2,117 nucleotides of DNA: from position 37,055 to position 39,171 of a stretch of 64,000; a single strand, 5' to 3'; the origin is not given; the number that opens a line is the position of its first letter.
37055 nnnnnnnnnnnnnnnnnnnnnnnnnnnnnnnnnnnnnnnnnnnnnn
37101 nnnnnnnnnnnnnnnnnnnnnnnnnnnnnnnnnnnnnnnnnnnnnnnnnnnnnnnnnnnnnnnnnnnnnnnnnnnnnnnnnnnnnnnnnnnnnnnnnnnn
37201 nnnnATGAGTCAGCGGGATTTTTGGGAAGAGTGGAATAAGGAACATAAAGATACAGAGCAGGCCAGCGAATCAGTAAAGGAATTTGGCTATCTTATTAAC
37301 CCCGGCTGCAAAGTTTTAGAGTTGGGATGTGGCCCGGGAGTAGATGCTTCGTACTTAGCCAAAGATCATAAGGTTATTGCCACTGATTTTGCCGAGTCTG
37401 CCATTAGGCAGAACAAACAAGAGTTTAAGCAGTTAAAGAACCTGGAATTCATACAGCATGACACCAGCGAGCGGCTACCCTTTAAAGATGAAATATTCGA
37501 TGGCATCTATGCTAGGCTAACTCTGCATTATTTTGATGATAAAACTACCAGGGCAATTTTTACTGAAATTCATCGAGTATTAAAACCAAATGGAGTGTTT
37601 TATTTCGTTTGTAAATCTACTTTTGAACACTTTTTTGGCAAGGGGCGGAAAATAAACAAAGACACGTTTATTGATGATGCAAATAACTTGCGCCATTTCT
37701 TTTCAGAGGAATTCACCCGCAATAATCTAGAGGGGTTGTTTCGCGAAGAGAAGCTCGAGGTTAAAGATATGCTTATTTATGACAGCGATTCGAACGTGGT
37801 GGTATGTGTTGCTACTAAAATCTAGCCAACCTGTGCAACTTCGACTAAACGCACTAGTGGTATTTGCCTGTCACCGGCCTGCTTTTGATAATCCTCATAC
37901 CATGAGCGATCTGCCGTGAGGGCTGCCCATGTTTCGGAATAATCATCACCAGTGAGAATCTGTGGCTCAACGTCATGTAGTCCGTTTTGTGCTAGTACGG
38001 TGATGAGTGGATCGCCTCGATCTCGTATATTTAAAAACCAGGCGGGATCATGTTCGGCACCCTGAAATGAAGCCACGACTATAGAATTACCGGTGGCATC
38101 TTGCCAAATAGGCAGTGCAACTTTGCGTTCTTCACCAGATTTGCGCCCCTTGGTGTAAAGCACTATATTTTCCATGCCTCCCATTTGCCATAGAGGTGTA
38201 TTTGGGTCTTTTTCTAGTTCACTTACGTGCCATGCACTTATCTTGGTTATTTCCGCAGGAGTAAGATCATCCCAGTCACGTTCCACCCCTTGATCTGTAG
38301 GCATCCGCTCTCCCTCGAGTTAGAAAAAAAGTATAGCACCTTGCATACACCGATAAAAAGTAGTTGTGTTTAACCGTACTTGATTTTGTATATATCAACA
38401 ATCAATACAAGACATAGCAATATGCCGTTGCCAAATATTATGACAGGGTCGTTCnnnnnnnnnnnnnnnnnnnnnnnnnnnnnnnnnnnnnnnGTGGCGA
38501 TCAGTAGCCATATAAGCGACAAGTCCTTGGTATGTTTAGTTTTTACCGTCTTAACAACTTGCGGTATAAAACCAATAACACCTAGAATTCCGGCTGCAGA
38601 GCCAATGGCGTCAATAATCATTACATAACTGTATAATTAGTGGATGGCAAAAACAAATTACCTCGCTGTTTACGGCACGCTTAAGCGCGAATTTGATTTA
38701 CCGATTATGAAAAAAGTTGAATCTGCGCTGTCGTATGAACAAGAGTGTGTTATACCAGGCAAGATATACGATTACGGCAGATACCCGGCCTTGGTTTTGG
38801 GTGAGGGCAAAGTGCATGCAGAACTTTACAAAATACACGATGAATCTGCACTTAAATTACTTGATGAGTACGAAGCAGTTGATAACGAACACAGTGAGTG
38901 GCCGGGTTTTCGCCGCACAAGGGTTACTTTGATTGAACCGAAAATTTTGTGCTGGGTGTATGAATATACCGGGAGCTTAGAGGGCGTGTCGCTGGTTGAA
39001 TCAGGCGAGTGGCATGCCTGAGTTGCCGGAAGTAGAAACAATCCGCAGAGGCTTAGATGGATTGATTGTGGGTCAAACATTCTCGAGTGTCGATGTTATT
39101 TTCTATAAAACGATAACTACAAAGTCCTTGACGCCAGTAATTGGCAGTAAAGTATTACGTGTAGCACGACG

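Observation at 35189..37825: Four translationally coupled small-molecule-modifying genes fused behind polA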

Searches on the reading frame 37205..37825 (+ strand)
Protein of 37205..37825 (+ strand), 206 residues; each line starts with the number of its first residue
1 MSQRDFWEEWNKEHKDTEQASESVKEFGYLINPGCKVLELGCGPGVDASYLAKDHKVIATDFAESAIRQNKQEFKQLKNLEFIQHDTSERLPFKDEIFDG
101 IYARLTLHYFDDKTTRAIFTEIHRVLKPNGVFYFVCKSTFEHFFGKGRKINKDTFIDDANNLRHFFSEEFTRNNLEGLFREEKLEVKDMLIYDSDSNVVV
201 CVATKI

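Call 4: search_protein_families(library=pfam, proteins=[window:37205-37825:+], max_evalue=0.01)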
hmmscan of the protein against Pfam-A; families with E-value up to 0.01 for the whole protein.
window:37205-37825:+ (206 aa): 18 families
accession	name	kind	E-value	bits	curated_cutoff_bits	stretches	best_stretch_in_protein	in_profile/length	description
PF13649.12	Methyltransf_25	-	2.9e-22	79.6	27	1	37-130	1-97/97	Methyltransferase domain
PF08241.18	Methyltransf_11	-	1.5e-20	74.1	21.2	1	38-134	1-95/95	Methyltransferase domain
PF13847.12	Methyltransf_31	-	9.6e-19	67.9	27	1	32-134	2-109/145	Methyltransferase domain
PF08242.18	Methyltransf_12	-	6.1e-15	56.2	30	1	38-132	1-98/98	Methyltransferase domain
PF13489.12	Methyltransf_23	-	3.1e-12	47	27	1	14-169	3-148/164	Methyltransferase domain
PF01209.24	Ubie_methyltran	-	2.9e-08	33.8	20.1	1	33-140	47-157/233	ubiE/COQ5 methyltransferase family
PF03848.20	TehB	-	2.3e-07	30.9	20.4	1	12-136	11-134/193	Tellurite resistance protein TehB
PF05724.17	TPMT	-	3.6e-06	27.2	26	1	4-134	3-153/218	Thiopurine S-methyltransferase (TPMT)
PF05175.20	MTS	-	2e-05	24.7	23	1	36-139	34-143/170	Methyltransferase small domain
PF01739.24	CheR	-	2.2e-05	24.5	27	1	77-133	117-172/195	CheR methyltransferase, SAM binding domain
PF07021.18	MetW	-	9.8e-05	22.5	21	1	29-125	9-101/193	Methionine biosynthesis protein MetW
PF03141.22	Methyltransf_29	-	0.00032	19.8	23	1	36-137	120-220/506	Putative S-adenosyl-L-methionine-dependent methyltransferase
PF02353.26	CMAS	-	0.00069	19.4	27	1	31-140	60-170/273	Mycolic acid cyclopropane synthetase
PF06080.18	DUF938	-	0.0026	18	27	1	31-133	23-136/202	Protein of unknown function (DUF938)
PF06325.19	PrmA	-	0.0036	17.3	22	1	26-131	154-255/296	Ribosomal protein L11 methyltransferase (PrmA)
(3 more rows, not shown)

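Call 5: search_protein_families(library=ncbifam, proteins=[window:37205-37825:+], max_evalue=0.01)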
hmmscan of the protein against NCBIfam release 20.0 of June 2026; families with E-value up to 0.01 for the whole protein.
window:37205-37825:+ (206 aa): 46 families (the best 25 are shown)
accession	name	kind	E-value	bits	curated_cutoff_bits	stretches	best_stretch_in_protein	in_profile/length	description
NF045649.1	2X_seleno_MduS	exception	9e-20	70.9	380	1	35-173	43-185/338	methyltransferase domain-containing selenoprotein MduS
TIGR02072.1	BioC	equivalog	3e-15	56.7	184.95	1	36-150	37-150/244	malonyl-ACP O-methyltransferase BioC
NF045667.1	MTase_DVU1556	equivalog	1.7e-14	53.8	155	1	31-133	20-118/213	DVU_1556 family methyltransferase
NF045825.1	FAmtase_mtf2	equivalog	3.6e-13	49.3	400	1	34-135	59-159/248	fatty-acid O-methyltransferase Mtf2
NF041536.1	ArsM_DUF2284_UU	exception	1e-12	47.2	575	1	31-135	74-181/459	arsenite methyltransferase/DUF2284 domain selenoprotein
NF043040.1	corrin_prot_MT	hypoth_equivalog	3.1e-12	46.4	180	1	31-132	39-145/216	corrinoid protein-associated methyltransferase CpaM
NF045823.1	PthPhpthDimycoMt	equivalog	8.2e-12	44.8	300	1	34-135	67-167/256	phthiotriol/phenolphthiotriol dimycocerosates methyltransferase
NF008823.0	PRK11873.1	subfamily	9e-11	41.8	263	1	31-133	75-180/272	arsenite methyltransferase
NF041537.1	ArsM_AhpD_UU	exception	4.2e-10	38.9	510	1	31-132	74-178/345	arsenite methyltransferase/AhpD domain selenoprotein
TIGR01934.1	MenG_MenH_UbiE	subfamily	5.8e-10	38.8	158.35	1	33-135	39-142/223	ubiquinone/menaquinone biosynthesis methyltransferase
NF047649.1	MTase_UXPK_star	exception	9.4e-10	38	460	1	31-132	75-179/283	methyltransferase/UXPK-star double selenoprotein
NF007610.0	PRK10258.1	equivalog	1.6e-09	37.5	342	1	36-185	45-185/251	malonyl-ACP O-methyltransferase BioC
NF001241.0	PRK00216.1-2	equivalog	2e-09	37.5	327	1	31-133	49-146/231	demethylmenaquinone methyltransferase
NF040539.1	AST_met_ArsM_2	exception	4.8e-09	36.4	240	1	33-135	56-164/262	putative arsinothricin biosynthesis methyltransferase ArsM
NF008992.0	PRK12335.1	equivalog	7e-09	35.2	303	1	10-138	101-227/289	SAM-dependent methyltransferase TehB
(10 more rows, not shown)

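Call 22: search_solved_structures(query=window:37205-37825:+, max_evalue=0.001)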
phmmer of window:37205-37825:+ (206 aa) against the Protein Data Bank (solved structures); distinct sequences matched with E-value up to 0.001: 45.
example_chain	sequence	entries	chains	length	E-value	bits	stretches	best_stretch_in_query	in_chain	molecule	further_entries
5wp5_A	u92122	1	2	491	5.5e-20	75.5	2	31-168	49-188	Phosphomethylethanolamine N-methyltransferase 2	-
5wp4_A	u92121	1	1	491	2.1e-15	60.6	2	34-170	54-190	Phosphoethanolamine N-methyltransferase 1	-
1wzn_A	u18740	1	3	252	3.7e-11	46.7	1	36-133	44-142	SAM-dependent methyltransferase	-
1ve3_A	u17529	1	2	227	1e-10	45.3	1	35-134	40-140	hypothetical protein PH0226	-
3l8d_A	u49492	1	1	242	1.2e-10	45.1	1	3-131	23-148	Methyltransferase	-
3mgg_A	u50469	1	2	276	1.5e-09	41.5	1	23-135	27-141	Methyltransferase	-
1xxl_A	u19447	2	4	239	1e-07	35.5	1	36-164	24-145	YcgJ protein | ycgJ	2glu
6mro_A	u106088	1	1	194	3e-07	34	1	10-141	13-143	methyl transferase from Methanosarcina acetivorans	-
2p8j_A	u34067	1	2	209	3.6e-07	33.7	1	40-160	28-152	S-adenosylmethionine-dependent methyltransferase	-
6uv6_A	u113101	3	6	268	7.9e-07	32.6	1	36-132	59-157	D-glucose O-methyltransferase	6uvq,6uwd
3bus_A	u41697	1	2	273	8.3e-07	32.5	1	31-132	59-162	Methyltransferase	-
8zc8_A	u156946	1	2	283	1.9e-06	31.3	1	30-133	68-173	MitM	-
21zq_A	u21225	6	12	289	2e-06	31.2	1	30-133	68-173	MitM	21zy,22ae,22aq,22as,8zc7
9fcy_A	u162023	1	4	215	2.1e-06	31.2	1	34-135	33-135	SAM-dependent methyltransferase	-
9fcd_A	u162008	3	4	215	2.1e-06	31.2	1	34-135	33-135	SAM-dependent methyltransferase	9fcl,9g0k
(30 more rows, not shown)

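Call 41: find_homologous_proteins(query=window:37205-37825:+, max_evalue=1e-10)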
Query window:37205-37825:+ (206 aa): 27 proteins with E <= 1e-10 among 380 candidates.
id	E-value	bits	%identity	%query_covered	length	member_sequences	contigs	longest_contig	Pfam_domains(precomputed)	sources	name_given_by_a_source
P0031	3.4e-136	470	100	100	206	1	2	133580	PF13847.13,PF13489.13,PF05724.18,PF03848.21,PF05175.21,PF13649.13,PF01739.25,PF01209.25,PF08241.19,PF08242.19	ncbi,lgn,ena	-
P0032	6.7e-94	332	70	100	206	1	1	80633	PF13847.13,PF13489.13,PF13649.13,PF01209.25,PF08241.19,PF08242.19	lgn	-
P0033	1.5e-85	304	61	100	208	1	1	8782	PF13847.13,PF13489.13,PF05724.18,PF03848.21,PF13649.13,PF01209.25,PF08241.19,PF08242.19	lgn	-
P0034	8.4e-45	171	44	98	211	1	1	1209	PF13847.13,PF13489.13,PF05724.18,PF03848.21,PF13649.13,PF03291.23,PF01739.25,PF01209.25,PF08241.19,PF08242.19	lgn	-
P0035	1.0e-43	168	46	95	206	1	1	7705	PF13847.13,PF13489.13,PF05724.18,PF03848.21,PF05175.21,PF13649.13,PF06080.19,PF01739.25,PF01209.25,PF08241.19,PF08242.19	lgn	-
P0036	2.1e-32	131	37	98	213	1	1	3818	PF13847.13,PF13489.13,PF13649.13,PF01209.25,PF08241.19,PF08242.19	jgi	-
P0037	2.6e-32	131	36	98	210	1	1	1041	PF13847.13,PF13489.13,PF13649.13,PF08241.19,PF08242.19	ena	-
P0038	1.6e-27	115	35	98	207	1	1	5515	PF13489.13,PF05724.18,PF02353.27,PF01739.25,PF08241.19,PF05891.19,PF13847.13,PF03848.21,PF05175.21,PF13649.13,PF01209.25,PF08242.19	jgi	jgi:ubiquinone/menaquinone biosynthesis C-methylase UbiE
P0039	8.1e-25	106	38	73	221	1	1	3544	PF13847.13,PF13489.13,PF03848.21,PF05175.21,PF13649.13,PF01209.25,PF08241.19,PF08242.19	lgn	-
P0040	3.0e-24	104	34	83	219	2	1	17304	PF13847.13,PF13489.13,PF05724.18,PF03848.21,PF02353.27,PF13649.13,PF06080.19,PF01209.25,PF08241.19,PF08242.19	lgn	-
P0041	1.6e-22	99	32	100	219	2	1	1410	PF13847.13,PF13489.13,PF02353.27,PF13649.13,PF01209.25,PF08241.19,PF08242.19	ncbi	-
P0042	3.7e-22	97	51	47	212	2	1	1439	PF13847.13,PF13489.13,PF03848.21,PF05175.21,PF13649.13,PF06080.19,PF01209.25,PF08241.19,PF08242.19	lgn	-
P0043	1.0e-18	86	38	78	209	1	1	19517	PF13489.13,PF03141.23,PF01739.25,PF08241.19,PF13847.13,PF03848.21,PF05175.21,PF13649.13,PF05148.22,PF01728.26,PF01209.25,PF08242.19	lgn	-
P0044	1.5e-18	86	41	59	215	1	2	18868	PF13847.13,PF13489.13,PF03848.21,PF05175.21,PF13649.13,PF06080.19,PF01209.25,PF08241.19,PF08242.19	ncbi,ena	-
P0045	2.0e-17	82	37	71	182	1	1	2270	PF13847.13,PF13489.13,PF03848.21,PF02353.27,PF05175.21,PF13649.13,PF20922.4,PF03141.23,PF01209.25,PF08241.19,PF08242.19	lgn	-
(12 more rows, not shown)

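Call 56: search_solved_structures(query=window:37205-37825:+, max_evalue=1e-10, show_alignments=3)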
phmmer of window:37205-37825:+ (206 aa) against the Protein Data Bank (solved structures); distinct sequences matched with E-value up to 1e-10: 4.
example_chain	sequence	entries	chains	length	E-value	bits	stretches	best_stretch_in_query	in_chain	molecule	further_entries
5wp5_A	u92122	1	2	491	5.5e-20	75.5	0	31-168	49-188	Phosphomethylethanolamine N-methyltransferase 2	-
5wp4_A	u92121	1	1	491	2.1e-15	60.6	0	34-170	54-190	Phosphoethanolamine N-methyltransferase 1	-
1wzn_A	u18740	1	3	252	3.7e-11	46.7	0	36-133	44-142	SAM-dependent methyltransferase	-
1ve3_A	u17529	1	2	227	1e-10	45.3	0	35-134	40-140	hypothetical protein PH0226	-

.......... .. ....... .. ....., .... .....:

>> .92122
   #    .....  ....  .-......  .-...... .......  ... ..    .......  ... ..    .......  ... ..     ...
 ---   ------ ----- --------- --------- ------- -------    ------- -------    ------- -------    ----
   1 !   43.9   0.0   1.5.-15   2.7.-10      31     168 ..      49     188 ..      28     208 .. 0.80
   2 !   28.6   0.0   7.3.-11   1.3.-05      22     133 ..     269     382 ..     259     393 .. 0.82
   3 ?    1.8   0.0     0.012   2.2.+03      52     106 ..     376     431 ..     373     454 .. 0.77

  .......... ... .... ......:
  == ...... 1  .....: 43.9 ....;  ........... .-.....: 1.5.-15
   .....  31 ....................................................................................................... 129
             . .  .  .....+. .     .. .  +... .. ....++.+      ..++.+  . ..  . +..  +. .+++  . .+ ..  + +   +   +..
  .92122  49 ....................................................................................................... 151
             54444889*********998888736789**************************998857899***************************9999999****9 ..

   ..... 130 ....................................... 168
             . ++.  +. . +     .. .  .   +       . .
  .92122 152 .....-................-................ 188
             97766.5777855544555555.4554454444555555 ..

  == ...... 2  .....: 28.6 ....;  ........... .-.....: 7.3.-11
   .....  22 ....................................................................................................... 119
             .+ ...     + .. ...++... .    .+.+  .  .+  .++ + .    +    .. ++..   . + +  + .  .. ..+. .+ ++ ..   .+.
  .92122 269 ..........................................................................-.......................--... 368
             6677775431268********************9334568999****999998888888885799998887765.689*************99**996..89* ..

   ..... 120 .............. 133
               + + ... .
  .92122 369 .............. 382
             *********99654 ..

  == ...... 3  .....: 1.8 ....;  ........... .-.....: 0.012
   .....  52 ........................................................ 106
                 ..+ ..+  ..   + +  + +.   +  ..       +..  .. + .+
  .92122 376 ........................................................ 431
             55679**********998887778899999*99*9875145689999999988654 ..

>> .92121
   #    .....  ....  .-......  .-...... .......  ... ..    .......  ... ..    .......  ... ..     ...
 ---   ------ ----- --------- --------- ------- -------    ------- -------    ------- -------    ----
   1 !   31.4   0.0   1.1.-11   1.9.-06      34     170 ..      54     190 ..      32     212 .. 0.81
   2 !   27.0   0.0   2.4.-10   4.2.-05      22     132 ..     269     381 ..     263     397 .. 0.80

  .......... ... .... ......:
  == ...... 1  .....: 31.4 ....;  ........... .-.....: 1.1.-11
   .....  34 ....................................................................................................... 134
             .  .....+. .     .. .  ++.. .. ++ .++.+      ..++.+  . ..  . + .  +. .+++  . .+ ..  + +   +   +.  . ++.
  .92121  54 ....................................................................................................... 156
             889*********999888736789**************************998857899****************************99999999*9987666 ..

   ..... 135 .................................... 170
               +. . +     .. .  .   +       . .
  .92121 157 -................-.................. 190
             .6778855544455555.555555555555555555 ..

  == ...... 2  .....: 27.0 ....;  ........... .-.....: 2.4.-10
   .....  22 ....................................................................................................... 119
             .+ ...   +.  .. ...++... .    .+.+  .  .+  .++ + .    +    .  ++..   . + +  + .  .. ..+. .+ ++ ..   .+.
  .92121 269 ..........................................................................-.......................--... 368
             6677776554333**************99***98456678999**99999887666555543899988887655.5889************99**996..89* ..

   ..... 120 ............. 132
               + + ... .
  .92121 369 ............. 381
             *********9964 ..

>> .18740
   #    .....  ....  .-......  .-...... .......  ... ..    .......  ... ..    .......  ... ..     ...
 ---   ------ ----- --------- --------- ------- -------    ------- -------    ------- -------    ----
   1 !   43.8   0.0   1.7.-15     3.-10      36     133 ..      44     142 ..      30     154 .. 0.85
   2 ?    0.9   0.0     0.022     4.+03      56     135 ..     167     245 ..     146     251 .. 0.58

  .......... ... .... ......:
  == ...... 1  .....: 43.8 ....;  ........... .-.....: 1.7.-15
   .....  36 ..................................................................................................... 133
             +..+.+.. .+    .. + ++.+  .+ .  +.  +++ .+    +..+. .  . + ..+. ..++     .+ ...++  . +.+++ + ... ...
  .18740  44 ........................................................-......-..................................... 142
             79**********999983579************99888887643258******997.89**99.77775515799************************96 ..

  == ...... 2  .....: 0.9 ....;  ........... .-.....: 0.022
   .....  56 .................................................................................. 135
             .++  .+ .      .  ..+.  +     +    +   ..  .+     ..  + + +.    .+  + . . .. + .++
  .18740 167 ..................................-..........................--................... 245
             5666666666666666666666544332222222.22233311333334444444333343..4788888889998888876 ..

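Call 71: search_protein_families(library=padloc, proteins=[window:37205-37825:+], max_evalue=0.01)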
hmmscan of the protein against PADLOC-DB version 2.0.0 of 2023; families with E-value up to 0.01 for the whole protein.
window:37205-37825:+ (206 aa): 1 family
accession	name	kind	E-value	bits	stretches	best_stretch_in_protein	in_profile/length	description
PDLC04134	mad2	-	1.5e-23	81.4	1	31-173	289-420/492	mads_2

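Call 74: predict_structure(alignment_id=A6)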
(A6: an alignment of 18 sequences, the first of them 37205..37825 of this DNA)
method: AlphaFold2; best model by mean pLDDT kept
length: 206 residues; sequences in the alignment: 18
mean_pLDDT: 94.7   pTM: 0.91
mean pLDDT of the five models: 94.7, 94.6, 94.3, 94.2, 93.8
residues with pLDDT >= 90: 178; 70-90: 23; 50-70: 5; < 50: 0
segments of 3 or more residues with pLDDT < 50: none
pLDDT, mean of each block of 10 residues (from residue 1): 83 73 97 98 96 99 95 97 98 99 96 97 99 98 93 91 96 98 97 92 98
secondary structure, 60 per line:
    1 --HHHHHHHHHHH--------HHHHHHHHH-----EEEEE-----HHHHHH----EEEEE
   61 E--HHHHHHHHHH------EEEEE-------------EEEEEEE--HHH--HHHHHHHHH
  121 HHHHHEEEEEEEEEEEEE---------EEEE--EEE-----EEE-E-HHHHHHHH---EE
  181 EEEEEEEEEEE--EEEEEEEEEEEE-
elements in order: H3-13 H22-30 E36-40 H46-51 E56-61 H64-73 E80-84 E98-104 H112-125 E126-138 E148-151 E154-156 E162-164 H168-175 E179-191 E194-205

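Call 78: fold_search(model_id=the predicted structure, library=pdb)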
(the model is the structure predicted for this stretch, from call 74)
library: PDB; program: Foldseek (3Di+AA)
matches with E <= 10: 1946; with E <= 0.001: 1489
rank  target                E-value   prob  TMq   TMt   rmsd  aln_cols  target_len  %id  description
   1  2p8j_B                1.5e-15  1.00  0.71  0.71   3.6       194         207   20  Crystal structure of S-adenosylmethionine-dependent methyltransferase (NP_349143.1) from Clostridium acetobutylicum at (released 2007-04-24)
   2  8owx_B                2.7e-15  1.00  0.81  0.69   3.2       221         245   18  Crystal Structure of METTL6 bound to SAH (released 2024-05-08)
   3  2p8j_A                7.4e-15  1.00  0.76  0.76   3.5       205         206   20  Crystal structure of S-adenosylmethionine-dependent methyltransferase (NP_349143.1) from Clostridium acetobutylicum at (released 2007-04-24)
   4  7f1e_A                1.0e-14  1.00  0.78  0.67   3.5       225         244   17  Structure of METTL6 bound with SAM (released 2022-01-12)
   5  7ezg                  3.8e-14  1.00  0.81  0.63   3.4       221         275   18  The structure of the human METTL6 enzyme in complex with SAH (released 2022-01-12)
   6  7f1e_B                4.6e-14  1.00  0.80  0.72   3.3       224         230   18  Structure of METTL6 bound with SAM (released 2022-01-12)
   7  3sm3                  9.1e-14  1.00  0.76  0.74   3.0       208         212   21  Crystal Structure of SAM-dependent methyltransferases Q8PUK2_METMA from Methanosarcina mazei. Northeast Structural Genom (released 2011-07-20)
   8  2xva_C                1.1e-13  1.00  0.70  0.76   6.9       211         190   21  Crystal structure of the tellurite detoxification protein TehB from E. coli in complex with sinefungin (released 2011-02-16)
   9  8p7b_A                1.2e-13  1.00  0.80  0.70   3.7       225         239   18  CryoEM structure of METTL6 tRNA SerRS complex in a 1:2:2 stoichiometry (released 2024-06-12)
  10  8owx_A                1.3e-13  1.00  0.83  0.75   3.0       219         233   17  Crystal Structure of METTL6 bound to SAH (released 2024-05-08)
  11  4dq0_B                3.0e-13  1.00  0.70  0.73   7.9       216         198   21  The crystal structure of tellurite resistance protein from Escherichia coli O157:H7 str. Sakai (released 2012-02-29)
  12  3e23                  3.2e-13  1.00  0.79  0.82   2.7       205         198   21  Crystal structure of the RPA2492 protein in complex with SAM from Rhodopseudomonas palustris, Northeast Structural Genom (released 2008-09-30)
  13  6mro                  4.1e-13  1.00  0.76  0.81   3.3       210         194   22  Crystal structure of methyl transferase from Methanosarcina acetivorans at 1.6 Angstroms resolution, Northeast Structura (released 2018-10-24)
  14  2xvm_A                4.4e-13  1.00  0.71  0.74   7.5       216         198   19  Crystal structure of the tellurite detoxification protein TehB from E. coli in complex with SAH (released 2011-02-16)
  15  2i6g_B                4.6e-13  1.00  0.71  0.74   7.8       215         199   20  Crystal structure of a putative methyltransferase (tehb, stm1608) from salmonella typhimurium lt2 at 1.90 A resolution (released 2006-09-12)
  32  1wzn_A                4.7e-12  1.00  0.65  0.55   8.4       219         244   21  Crystal Structure of the SAM-dependent methyltransferase from Pyrococcus horikoshii OT3 (released 2006-03-14)
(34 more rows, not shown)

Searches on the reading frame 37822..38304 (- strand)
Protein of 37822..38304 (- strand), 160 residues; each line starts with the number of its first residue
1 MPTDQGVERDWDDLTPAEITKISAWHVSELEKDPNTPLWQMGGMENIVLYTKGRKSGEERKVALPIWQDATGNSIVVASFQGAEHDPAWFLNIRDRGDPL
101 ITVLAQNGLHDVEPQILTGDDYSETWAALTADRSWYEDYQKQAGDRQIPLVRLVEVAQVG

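Call 4: search_protein_families(library=pfam, proteins=[window:37822-38304:-], max_evalue=0.01)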
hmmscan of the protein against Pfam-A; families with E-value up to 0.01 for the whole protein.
window:37822-38304:- (160 aa): 1 family
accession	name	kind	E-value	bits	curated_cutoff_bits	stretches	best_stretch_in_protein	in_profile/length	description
PF04075.20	F420H2_quin_red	-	4.9e-17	62.7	22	1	40-151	19-126/130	F420H(2)-dependent quinone reductase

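Call 5: search_protein_families(library=ncbifam, proteins=[window:37822-38304:-], max_evalue=0.01)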
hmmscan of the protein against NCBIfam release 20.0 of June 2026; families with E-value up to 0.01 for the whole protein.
window:37822-38304:- (160 aa): 1 family
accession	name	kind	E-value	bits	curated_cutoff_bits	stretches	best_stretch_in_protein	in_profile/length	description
TIGR00026.1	hi_GC_TIGR00026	subfamily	4.7e-17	62.7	46.35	1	41-153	4-110/111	nitroreductase family deazaflavin-dependent oxidoreductase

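Call 71: search_protein_families(library=padloc, proteins=[window:37822-38304:-], max_evalue=0.01)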
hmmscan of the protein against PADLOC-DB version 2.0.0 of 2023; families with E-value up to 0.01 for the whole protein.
window:37822-38304:- (160 aa): 0 families

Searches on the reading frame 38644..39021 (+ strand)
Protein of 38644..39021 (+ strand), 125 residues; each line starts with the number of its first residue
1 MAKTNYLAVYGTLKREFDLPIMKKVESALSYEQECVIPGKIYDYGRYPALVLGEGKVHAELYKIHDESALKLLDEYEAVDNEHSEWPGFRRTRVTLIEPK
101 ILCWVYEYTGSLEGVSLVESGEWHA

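Call 28: search_protein_families(library=pfam, proteins=[window:38644-39021:+], max_evalue=0.001)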
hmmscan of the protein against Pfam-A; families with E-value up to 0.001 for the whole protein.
window:38644-39021:+ (125 aa): 1 family
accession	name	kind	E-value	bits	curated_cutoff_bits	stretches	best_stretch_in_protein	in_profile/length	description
PF06094.17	GGACT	-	6e-18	66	22.8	1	8-124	2-119/120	Gamma-glutamyl cyclotransferase, AIG2-like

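Call 71: search_protein_families(library=padloc, proteins=[window:38644-39021:+], max_evalue=0.01)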
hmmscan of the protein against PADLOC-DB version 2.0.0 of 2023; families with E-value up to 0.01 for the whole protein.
window:38644-39021:+ (125 aa): 0 families
